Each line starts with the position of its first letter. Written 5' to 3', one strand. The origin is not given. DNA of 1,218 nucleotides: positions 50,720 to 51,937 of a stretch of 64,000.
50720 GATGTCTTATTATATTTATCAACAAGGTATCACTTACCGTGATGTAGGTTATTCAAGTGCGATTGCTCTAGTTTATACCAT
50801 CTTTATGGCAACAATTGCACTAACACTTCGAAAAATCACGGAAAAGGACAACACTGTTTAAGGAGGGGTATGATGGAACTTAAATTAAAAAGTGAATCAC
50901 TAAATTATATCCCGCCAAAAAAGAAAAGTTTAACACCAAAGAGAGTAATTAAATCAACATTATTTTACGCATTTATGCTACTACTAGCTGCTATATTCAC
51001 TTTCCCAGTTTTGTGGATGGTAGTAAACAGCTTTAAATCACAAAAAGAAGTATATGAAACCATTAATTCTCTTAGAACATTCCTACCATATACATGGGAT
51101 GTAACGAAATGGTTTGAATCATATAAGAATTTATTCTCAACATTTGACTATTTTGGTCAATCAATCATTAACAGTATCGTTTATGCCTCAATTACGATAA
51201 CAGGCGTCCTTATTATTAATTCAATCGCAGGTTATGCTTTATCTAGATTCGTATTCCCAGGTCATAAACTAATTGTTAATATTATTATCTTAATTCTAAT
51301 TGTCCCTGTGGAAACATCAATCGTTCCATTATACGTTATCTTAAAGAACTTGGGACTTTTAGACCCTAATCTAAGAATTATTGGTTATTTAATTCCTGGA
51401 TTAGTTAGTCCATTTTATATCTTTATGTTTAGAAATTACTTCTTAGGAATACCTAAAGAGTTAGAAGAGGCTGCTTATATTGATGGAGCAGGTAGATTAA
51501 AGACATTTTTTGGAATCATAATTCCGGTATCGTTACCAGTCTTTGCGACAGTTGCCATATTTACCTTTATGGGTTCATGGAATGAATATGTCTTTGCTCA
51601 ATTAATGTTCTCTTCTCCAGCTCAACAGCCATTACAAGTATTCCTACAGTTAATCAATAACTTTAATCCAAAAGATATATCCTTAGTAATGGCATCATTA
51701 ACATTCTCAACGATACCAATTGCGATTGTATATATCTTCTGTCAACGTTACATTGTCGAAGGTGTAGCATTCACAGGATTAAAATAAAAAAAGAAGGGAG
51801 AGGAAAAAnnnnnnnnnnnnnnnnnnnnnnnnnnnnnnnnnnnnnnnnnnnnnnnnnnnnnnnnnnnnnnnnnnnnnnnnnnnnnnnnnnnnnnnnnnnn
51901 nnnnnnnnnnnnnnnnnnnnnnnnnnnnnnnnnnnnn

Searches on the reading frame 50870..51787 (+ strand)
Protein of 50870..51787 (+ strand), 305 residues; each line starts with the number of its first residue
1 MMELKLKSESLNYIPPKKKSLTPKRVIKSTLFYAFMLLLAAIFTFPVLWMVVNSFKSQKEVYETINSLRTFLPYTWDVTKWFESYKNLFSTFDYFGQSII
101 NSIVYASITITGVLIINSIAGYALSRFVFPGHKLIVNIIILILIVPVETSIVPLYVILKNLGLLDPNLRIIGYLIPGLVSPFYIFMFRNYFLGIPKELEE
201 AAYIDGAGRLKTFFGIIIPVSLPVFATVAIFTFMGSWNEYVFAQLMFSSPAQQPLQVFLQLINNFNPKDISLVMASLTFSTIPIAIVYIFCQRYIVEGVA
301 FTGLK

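Call 6: search_protein_families(library=pfam, proteins=[window:50870-51787:+])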
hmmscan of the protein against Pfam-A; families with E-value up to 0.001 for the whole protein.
window:50870-51787:+ (305 aa): 1 family
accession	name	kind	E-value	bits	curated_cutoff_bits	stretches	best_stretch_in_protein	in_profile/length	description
PF00528.27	BPD_transp_1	-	1.2e-19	71.2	26.4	1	122-297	6-180/184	Binding-protein-dependent transport system inner membrane component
